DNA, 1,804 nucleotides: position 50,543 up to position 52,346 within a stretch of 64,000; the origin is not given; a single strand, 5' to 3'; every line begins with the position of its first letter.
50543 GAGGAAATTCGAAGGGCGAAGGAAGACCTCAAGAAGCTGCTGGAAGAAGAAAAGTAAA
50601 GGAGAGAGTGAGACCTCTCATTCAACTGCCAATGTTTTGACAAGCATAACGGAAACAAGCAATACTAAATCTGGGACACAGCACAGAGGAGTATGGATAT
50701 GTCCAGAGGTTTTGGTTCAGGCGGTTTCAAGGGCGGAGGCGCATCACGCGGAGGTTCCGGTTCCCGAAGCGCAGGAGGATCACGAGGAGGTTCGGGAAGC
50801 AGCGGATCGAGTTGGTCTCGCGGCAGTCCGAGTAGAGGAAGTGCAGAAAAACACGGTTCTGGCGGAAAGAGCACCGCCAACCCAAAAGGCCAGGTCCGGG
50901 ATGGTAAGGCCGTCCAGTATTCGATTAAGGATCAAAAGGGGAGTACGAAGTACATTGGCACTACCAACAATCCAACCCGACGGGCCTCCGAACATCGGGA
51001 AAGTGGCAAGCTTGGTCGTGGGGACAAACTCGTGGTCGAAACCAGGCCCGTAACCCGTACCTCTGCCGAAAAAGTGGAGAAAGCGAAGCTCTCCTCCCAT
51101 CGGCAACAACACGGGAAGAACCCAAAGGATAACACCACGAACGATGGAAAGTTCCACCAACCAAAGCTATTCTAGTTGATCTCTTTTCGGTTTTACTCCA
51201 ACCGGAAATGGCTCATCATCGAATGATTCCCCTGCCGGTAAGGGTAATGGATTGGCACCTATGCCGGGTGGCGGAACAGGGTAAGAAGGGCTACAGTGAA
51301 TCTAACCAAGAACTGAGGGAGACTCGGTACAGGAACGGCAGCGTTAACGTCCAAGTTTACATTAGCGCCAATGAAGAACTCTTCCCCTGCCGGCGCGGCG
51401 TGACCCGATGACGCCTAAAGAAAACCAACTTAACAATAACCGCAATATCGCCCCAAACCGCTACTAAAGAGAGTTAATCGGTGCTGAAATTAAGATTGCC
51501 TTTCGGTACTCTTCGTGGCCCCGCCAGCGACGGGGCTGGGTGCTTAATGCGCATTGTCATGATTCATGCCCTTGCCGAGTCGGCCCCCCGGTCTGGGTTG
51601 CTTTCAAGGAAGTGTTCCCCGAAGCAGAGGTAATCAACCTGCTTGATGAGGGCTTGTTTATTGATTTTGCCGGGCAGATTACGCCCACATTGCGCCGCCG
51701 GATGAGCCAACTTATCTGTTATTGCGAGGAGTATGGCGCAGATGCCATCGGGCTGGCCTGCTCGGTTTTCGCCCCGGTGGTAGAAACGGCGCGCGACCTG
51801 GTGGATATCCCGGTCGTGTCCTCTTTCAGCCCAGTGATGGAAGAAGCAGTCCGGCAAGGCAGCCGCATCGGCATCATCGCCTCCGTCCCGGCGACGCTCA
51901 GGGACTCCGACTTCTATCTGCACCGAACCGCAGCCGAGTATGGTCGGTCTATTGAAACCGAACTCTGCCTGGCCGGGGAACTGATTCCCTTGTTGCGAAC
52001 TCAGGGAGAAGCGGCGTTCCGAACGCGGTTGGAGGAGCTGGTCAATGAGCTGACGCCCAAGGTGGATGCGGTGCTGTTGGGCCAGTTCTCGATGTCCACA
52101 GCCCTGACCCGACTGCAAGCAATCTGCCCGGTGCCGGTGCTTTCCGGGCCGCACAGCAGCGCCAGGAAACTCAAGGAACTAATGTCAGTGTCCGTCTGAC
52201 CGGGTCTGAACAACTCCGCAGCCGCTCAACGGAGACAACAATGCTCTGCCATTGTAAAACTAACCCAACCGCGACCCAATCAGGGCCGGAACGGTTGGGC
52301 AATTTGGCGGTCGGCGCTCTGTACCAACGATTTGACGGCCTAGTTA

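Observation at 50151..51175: Low-GC module: RHH repressor + GIY-YIG-like nuclease with an RGG-type low-complexity tail, preceded by an ATTAC/GTAAT operator array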

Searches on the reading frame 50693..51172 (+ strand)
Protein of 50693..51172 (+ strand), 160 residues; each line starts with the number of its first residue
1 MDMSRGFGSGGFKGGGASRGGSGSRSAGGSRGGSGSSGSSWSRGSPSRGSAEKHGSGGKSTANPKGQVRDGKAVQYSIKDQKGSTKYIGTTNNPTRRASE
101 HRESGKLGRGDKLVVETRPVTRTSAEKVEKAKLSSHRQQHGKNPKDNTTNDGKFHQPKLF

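Call 4: search_protein_families(library=pfam, proteins=[window:50693-51172:+], max_evalue=1)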
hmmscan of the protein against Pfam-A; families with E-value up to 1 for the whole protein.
window:50693-51172:+ (160 aa): 3 families
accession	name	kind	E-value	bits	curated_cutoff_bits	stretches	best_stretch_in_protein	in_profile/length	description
PF01541.30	GIY-YIG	-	1.4e-05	25.8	22.6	1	76-110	5-39/78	GIY-YIG catalytic domain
PF10544.15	T5orf172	-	0.053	14.5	20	1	87-135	17-69/101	T5orf172 domain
PF13455.12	MUG113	-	0.21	12.6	22.3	1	88-131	3-45/73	Meiotically up-regulated gene 113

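Call 5: search_protein_families(library=ncbifam, proteins=[window:50693-51172:+], max_evalue=1)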
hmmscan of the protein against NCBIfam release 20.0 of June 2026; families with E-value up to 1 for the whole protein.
window:50693-51172:+ (160 aa): 1 family
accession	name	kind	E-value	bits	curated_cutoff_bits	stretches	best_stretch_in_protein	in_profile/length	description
NF052523.2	TafF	equivalog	0.24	10.5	420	1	17-127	155-265/379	TafF family fimbrial protein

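Call 6: search_protein_families(library=phrogs, proteins=[window:50693-51172:+], max_evalue=1)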
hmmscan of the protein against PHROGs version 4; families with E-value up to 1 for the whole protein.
window:50693-51172:+ (160 aa): 6 families
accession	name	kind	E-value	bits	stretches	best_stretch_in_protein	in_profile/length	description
phrog_16880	-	DNA, RNA and nucleotide metabolism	0.013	16.4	1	74-143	8-77/162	endonuclease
phrog_7168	-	DNA, RNA and nucleotide metabolism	0.029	14.8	1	76-104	5-33/284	homing endonuclease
phrog_3312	-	DNA, RNA and nucleotide metabolism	0.086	13.8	1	74-106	7-39/175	endonuclease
phrog_5123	-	DNA, RNA and nucleotide metabolism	0.12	13.3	1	75-102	4-31/152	homing endonuclease with GIY-YIG motif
phrog_10780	-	tail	0.15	10.7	1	9-131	1279-1401/1694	tail length tape measure protein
phrog_27665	-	unknown function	0.22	13.2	1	85-139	4-54/57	-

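Call 7: search_protein_families(library=padloc, proteins=[window:50693-51172:+], max_evalue=1)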
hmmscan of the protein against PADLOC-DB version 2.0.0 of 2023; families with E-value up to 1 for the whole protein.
window:50693-51172:+ (160 aa): 0 families

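Call 8: find_homologous_proteins(query=window:50693-51172:+, region=66-160)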
Query window:50693-51172:+, residues 66-160 (95 aa): 67 proteins with E <= 0.001 among 69 candidates.
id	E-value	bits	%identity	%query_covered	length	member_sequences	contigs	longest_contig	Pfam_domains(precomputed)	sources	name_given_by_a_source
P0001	2.2e-54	199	100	100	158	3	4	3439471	PF01541.31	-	-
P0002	1.6e-51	190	97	100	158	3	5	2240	PF01541.31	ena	-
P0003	1.1e-45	171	86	100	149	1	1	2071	-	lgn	-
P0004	1.1e-45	171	85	100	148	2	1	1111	PF01541.31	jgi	jgi:predicted GIY-YIG superfamily endonuclease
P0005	1.8e-45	171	84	100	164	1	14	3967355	-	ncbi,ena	-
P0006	2.7e-45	170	82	100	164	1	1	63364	PF01541.31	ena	-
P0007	3.3e-45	170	82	100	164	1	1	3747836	PF01541.31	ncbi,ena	-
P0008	1.4e-44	168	84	100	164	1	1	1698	-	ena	-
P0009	6.6e-44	166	82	100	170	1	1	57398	PF01541.31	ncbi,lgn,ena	-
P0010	1.7e-43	164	80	100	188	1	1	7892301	PF01541.31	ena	-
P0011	6.7e-43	163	81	100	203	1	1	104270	-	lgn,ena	-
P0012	2.2e-42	161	79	100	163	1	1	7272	PF01541.31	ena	-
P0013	4.8e-42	160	81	100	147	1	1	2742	-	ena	-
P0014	5.9e-42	159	80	100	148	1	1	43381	PF01541.31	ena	-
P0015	2.9e-41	157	79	100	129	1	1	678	-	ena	-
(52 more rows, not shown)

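Call 11: find_related_loci(query=A1, collection=genome_contigs, flank=6000)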
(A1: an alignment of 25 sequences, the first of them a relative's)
Query A1 (158 aa) in genome_contigs; peptide patterns used: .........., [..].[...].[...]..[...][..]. (x = any residue, [..] = any of these).
137 stretches matched a pattern; 81 encode a relative of the query (tblastn E <= 1e-3); the best 80 are kept; 80 distinct loci.
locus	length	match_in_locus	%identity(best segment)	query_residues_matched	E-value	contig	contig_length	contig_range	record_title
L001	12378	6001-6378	72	33-158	1e-57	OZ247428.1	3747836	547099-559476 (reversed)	MAG: Dehalococcoidia bacterium isolate 98dfbe93-de8a-46f9-be85-8584a0b4116d genome assembly, chromosome: 1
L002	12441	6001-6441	61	1-158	2e-56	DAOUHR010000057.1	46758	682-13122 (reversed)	MAG TPA_asm: Dehalococcoidia bacterium isolate S16_99 k189_9175, whole genome shotgun sequence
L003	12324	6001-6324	80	51-158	7e-56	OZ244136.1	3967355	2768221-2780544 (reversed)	MAG: Dehalococcoidia bacterium isolate c84a8063-2fa9-408c-8fff-39311bbd64e8 genome assembly, chromosome: 1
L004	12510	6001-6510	67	1-158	6e-56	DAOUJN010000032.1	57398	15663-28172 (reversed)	MAG TPA_asm: Dehalococcoidia bacterium isolate S34_266 k113_1296748, whole genome shotgun sequence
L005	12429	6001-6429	62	4-158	3e-54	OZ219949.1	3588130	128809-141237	MAG: Dehalococcoidia bacterium isolate 99137651-b1e7-4859-9a90-ab3a7f48d20f genome assembly, chromosome: 5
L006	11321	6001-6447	57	4-158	3e-50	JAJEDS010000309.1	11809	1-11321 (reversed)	MAG: Dehalococcoidia bacterium isolate p16x33bins.38 k141_464961, whole genome shotgun sequence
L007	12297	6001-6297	72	60-158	1e-47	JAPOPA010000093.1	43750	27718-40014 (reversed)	MAG: Chloroflexota bacterium isolate APA_bin_48 c_000000405911, whole genome shotgun sequence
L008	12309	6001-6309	73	56-158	1e-47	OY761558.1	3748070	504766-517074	MAG: Dehalococcoidia bacterium isolate 6ae818db-717c-4d07-8374-be93c3d6d717 genome assembly, chromosome: 1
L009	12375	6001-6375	67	28-158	9e-47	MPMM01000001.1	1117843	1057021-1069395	MAG: SAR202 cluster bacterium bin22 NODE_1_length_1117843_cov_16.0284_ID_1, whole genome shotgun sequence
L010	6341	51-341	78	62-158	1e-46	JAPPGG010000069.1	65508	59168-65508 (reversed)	MAG: Chloroflexota bacterium isolate RHO1_bin_4 NODE_989_length_65508_cov_34.187784, whole genome shotgun sequence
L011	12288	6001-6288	71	63-158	6e-45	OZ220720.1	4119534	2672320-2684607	MAG: Dehalococcoidia bacterium isolate c1ccb28d-03af-49da-9b48-84a9185dfe7a genome assembly, chromosome: 1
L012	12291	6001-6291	71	62-158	6e-45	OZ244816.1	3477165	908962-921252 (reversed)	MAG: Dehalococcoidia bacterium isolate f2a2dee8-fbed-446a-8eee-262c204d2a39 genome assembly, chromosome: 1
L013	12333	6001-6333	62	48-158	4e-44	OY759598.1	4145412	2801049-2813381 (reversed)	MAG: Dehalococcoidia bacterium isolate 9e3974e8-1b76-4a2a-ace1-a6b9f67a3735 genome assembly, chromosome: 1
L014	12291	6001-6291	68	62-158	3e-44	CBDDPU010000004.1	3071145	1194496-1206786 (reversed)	MAG: Dehalococcoidia bacterium isolate f7799225-1c54-49ab-8ee4-b01798a0f060 genome assembly, contig: contig_4, whole gen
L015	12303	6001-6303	69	54-154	4e-44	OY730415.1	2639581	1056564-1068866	MAG: Dehalococcoidia bacterium isolate 0e633194-396e-4ef9-b6aa-bb83a1c841ae genome assembly, chromosome: 1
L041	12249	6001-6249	50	67-150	2e-17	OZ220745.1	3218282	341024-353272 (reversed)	MAG: Dehalococcoidia bacterium isolate d99f35f8-e104-4752-81ca-da635d51ba71 genome assembly, chromosome: 1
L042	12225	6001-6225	47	74-150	8e-17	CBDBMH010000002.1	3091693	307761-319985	MAG: Dehalococcoidia bacterium isolate 54ca6173-90b9-4e1c-a49d-3e10b3dce350 genome assembly, contig: contig_2, whole gen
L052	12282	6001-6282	42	51-150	9e-16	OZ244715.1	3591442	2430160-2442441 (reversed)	MAG: Dehalococcoidia bacterium isolate 2a03d168-6b0a-4ce5-99cd-548ba5eaeb18 genome assembly, chromosome: 1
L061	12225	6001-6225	46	74-150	2e-13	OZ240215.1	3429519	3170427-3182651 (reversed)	MAG: Dehalococcoidia bacterium isolate 191162a9-6f6c-41d9-b6bf-8976c5f9f408 genome assembly, chromosome: 1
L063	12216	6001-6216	39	74-147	3e-12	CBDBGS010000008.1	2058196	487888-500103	MAG: Dehalococcoidia bacterium isolate 0450fea2-616e-4c1e-92ac-d4367affb7b6 genome assembly, contig: contig_8, whole gen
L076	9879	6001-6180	37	79-141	6e-5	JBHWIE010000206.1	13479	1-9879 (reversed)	Actinosynnema sp. NPDC059797 NPDC059797_T46_E3.ctg-0206, whole genome shotgun sequence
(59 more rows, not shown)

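Call 21: search_solved_structures(query=A1, max_evalue=1, show_alignments=3)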
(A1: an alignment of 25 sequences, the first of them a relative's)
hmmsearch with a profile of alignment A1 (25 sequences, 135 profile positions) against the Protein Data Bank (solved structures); distinct sequences matched with E-value up to 1: 0.

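Call 26: predict_structure(alignment_id=A1)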
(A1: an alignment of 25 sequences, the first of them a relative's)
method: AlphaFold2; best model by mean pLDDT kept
length: 158 residues; sequences in the alignment: 25
mean_pLDDT: 66.6   pTM: 0.47
mean pLDDT of the five models: 66.6, 66.6, 66.2, 63.2, 56.0
residues with pLDDT >= 90: 13; 70-90: 66; 50-70: 18; < 50: 61
segments of 3 or more residues with pLDDT < 50: 11-59, 148-154
pLDDT, mean of each block of 10 residues (from residue 1): 53 43 44 44 45 44 69 90 88 87 89 87 84 86 62 46
secondary structure, 60 per line:
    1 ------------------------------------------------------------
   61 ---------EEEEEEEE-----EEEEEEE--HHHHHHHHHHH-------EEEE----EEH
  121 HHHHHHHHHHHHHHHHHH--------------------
elements in order: E70-77 E83-89 H92-102 E110-113 H120-138

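Call 30: fold_search(model_id=the predicted structure, library=pdb)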
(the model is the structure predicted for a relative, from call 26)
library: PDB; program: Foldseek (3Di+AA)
matches with E <= 10: 460; with E <= 0.001: 0
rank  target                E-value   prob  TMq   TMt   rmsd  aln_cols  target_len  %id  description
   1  2lwf_MODEL_1_A        3.3e-02  1.00  0.41  0.52   3.2        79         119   19  Structure of N-terminal domain of a plant Grx (released 2013-05-22)
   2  1yd6_C                3.8e-02  0.98  0.32  0.50   4.2        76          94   14  Crystal structure of the GIY-YIG N-terminal endonuclease domain of UvrC from Bacillus caldotenax (released 2005-03-01)
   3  1yd6_B                1.2e-01  0.91  0.32  0.52   3.7        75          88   15  Crystal structure of the GIY-YIG N-terminal endonuclease domain of UvrC from Bacillus caldotenax (released 2005-03-01)
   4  1yd6_A                1.3e-01  0.91  0.32  0.49   3.7        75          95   15  Crystal structure of the GIY-YIG N-terminal endonuclease domain of UvrC from Bacillus caldotenax (released 2005-03-01)
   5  1yd6_D                1.7e-01  0.89  0.32  0.49   3.7        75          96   15  Crystal structure of the GIY-YIG N-terminal endonuclease domain of UvrC from Bacillus caldotenax (released 2005-03-01)
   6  1ycz                  2.6e-01  0.77  0.31  0.51   3.6        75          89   17  Crystal structure of the GIY-YIG N-terminal endonuclease domain of UvrC from Thermotoga maritima (released 2005-03-01)
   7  1yd3                  3.0e-01  0.72  0.31  0.50   3.6        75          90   17  Crystal structure of the GIY-YIG N-terminal endonuclease domain of UvrC from Thermotoga maritima: Point mutant Y43F boun (released 2005-03-01)
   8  1yd5                  3.4e-01  0.75  0.32  0.53   3.3        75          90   17  Crystal structure of the GIY-YIG N-terminal endonuclease domain of UvrC from Thermotoga maritima: Point mutant N88A boun (released 2005-03-01)
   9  1yd2                  3.4e-01  0.69  0.31  0.50   3.6        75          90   16  Crystal structure of the GIY-YIG N-terminal endonuclease domain of UvrC from Thermotoga maritima: Point mutant Y19F boun (released 2005-03-01)
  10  1ln0_A                3.6e-01  0.85  0.32  0.52   3.7        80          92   15  Structure of the Catalytic Domain of Homing Endonuclease I-TevI (released 2002-10-30)
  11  1ln0_B                4.4e-01  0.82  0.32  0.51   3.7        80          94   15  Structure of the Catalytic Domain of Homing Endonuclease I-TevI (released 2002-10-30)
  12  1yd4                  4.7e-01  0.63  0.31  0.51   3.6        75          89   16  Crystal structure of the GIY-YIG N-terminal endonuclease domain of UvrC from Thermotoga maritima: Point mutant Y29F boun (released 2005-03-01)
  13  9k3e_B                9.6e-01  0.13  0.17  0.24  10.1        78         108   17  DddB(BadTF3) dsDNA deaminase (released 2024-11-27)
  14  3bga_A                9.6e-01  0.08  0.14  0.03  12.2        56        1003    9  Crystal structure of beta-galactosidase from Bacteroides thetaiotaomicron VPI-5482 (released 2007-12-11)
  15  2go5_1                1.0e+00  0.08  0.21  0.24  11.2       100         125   11  Structure of signal recognition particle receptor (SR) in complex with signal recognition particle (SRP) and ribosome  (released 2006-06-13)
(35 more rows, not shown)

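Call 60: find_related_loci(query=A1, collection=viral_contigs, flank=5000)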
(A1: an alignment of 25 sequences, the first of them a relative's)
Query A1 (158 aa) in viral_contigs; peptide patterns used: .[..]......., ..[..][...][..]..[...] (x = any residue, [..] = any of these).
135 stretches matched a pattern; 4 encode a relative of the query (tblastn E <= 1e-3); 4 distinct loci.
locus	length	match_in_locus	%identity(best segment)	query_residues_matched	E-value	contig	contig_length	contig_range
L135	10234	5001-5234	43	71-150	7e-12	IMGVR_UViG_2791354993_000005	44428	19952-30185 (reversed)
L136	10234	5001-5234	43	71-150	7e-12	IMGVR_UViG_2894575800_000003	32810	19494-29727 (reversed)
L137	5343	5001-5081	52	74-100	2e-7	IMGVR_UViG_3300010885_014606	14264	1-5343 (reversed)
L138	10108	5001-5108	44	69-104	8e-6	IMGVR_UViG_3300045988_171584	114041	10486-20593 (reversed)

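Call 90: search_protein_families(library=pfam, proteins=[L014:4701-5789:+, L013:6347-7558:+, L014:7592-9442:+, L063:4502-5725:+, L052:4362-4652:+, L041:4965-5522:-, L061:5498-5836:-, L042:6378-6872:+, L042:6853-7428:+, L076:5002-6261:+], max_evalue=0.001)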
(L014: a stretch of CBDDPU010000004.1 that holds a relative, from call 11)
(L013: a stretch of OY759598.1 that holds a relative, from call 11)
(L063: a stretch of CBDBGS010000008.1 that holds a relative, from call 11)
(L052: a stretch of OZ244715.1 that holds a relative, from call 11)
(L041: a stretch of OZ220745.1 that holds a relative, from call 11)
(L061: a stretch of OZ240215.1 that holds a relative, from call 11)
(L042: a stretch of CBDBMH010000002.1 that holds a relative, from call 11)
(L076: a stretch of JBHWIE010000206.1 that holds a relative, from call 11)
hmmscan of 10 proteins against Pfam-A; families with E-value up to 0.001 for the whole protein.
L014:4701-5789:+ (363 aa): 4 families
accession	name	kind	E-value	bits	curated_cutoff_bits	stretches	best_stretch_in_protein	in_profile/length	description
PF06071.19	YchF-GTPase_C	-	2.7e-33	114.4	27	1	279-362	1-84/84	Protein of unknown function (DUF933)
PF01926.29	MMR_HSR1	-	1.3e-05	25.7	21.9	1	2-32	1-31/113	50S ribosome-binding GTPase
PF02421.24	FeoB_N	-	0.00048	20.1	27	0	2-32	2-32/156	Ferrous iron transport protein B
PF02824.27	TGS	-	0.00054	20.4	22.2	0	294-360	12-59/60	TGS domain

L013:6347-7558:+ (404 aa): 2 families
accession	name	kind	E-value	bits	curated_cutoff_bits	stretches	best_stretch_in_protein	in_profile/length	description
PF04055.27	Radical_SAM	-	5.9e-29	101.8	29.5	1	13-183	1-164/166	Radical SAM superfamily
PF06969.22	HemN_C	-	1.3e-13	51.2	24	1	333-394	6-67/67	HemN C-terminal domain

L014:7592-9442:+ (617 aa): 6 families
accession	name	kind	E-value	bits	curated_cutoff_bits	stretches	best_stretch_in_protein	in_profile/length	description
PF00009.33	GTP_EFTU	-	1.7e-35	122.8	26.5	1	4-166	6-186/188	Elongation factor Tu GTP binding domain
PF09107.17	SelB-wing_3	-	2.9e-20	72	23.2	1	570-614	3-47/47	Elongation factor SelB, winged helix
PF09106.17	SelB-wing_2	-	5.9e-14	52.3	22.3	1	445-496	4-57/57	Elongation factor SelB, winged helix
PF25461.1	Beta-barrel_SelB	-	9.2e-12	45.5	27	1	277-355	7-79/80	Selenocysteine-specific elongation factor, beta-barrel domain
PF03144.31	GTP_EFTU_D2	-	1.5e-09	38.6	30.3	1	192-259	1-73/73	Elongation factor Tu domain 2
PF01926.29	MMR_HSR1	-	1.7e-06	28.5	21.9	1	4-100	2-100/113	50S ribosome-binding GTPase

L063:4502-5725:+ (408 aa): 0 families

L052:4362-4652:+ (97 aa): 1 family
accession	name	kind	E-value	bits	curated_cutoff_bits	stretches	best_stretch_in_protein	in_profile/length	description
PF09907.15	HigB_toxin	-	7.6e-24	84.2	27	1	21-92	3-74/74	HigB_toxin, RelE-like toxic component of a toxin-antitoxin system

L041:4965-5522:- (186 aa): 1 family
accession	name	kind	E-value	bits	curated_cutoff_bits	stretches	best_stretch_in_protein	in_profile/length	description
PF06114.19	Peptidase_M78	-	4.1e-15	56.1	22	1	79-173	28-122/123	IrrE N-terminal-like domain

L061:5498-5836:- (113 aa): 3 families
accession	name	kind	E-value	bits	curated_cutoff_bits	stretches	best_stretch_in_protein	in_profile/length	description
PF01381.28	HTH_3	-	3.4e-07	30.6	23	1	18-52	4-39/55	Helix-turn-helix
PF13560.12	HTH_31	-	7.2e-05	23.4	27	1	18-50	9-43/64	Helix-turn-helix domain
PF13443.12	HTH_26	-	9e-05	23.1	22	1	15-53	2-42/63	Cro/C1-type HTH DNA-binding domain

L042:6378-6872:+ (165 aa): 0 families

L042:6853-7428:+ (192 aa): 2 families
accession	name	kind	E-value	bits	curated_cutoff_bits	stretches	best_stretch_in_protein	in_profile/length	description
PF08937.16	ThsB_TIR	-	6.1e-13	49.5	21.2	1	13-111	1-97/100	Thoeris protein ThsB, TIR-like domain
PF13676.11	TIR_2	-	0.00096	20.1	28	0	13-115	2-100/122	TIR domain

L076:5002-6261:+ (420 aa): 1 family
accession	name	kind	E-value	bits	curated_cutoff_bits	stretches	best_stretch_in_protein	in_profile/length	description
PF05593.20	RHS_repeat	-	6.5e-06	26.9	22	0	6-21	17-33/38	RHS Repeat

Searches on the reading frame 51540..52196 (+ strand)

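Call 4: search_protein_families(library=pfam, proteins=[window:51540-52196:+], max_evalue=1)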
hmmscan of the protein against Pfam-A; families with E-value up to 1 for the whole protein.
window:51540-52196:+ (219 aa): 1 family
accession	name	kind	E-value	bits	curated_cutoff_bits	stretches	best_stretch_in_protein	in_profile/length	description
PF01177.27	Asp_Glu_race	-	1.9e-15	57.7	31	1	56-208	57-208/211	Asp/Glu/Hydantoin racemase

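Call 5: search_protein_families(library=ncbifam, proteins=[window:51540-52196:+], max_evalue=1)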
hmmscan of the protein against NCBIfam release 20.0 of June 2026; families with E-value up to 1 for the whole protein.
window:51540-52196:+ (219 aa): 4 families
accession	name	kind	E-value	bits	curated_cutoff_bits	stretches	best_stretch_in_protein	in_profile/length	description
TIGR00067.1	glut_race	equivalog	0.0021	17.5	146.65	1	64-181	59-179/251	glutamate racemase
NF005679.0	PRK07475.1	subfamily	0.0022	17.4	231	1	62-124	75-140/246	hypothetical protein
NF052483.1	racemase_CuyB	equivalog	0.0091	16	190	1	55-181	60-192/225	cysteate racemase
TIGR00035.1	asp_race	subfamily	0.014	15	93.1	1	57-114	67-125/236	amino acid racemase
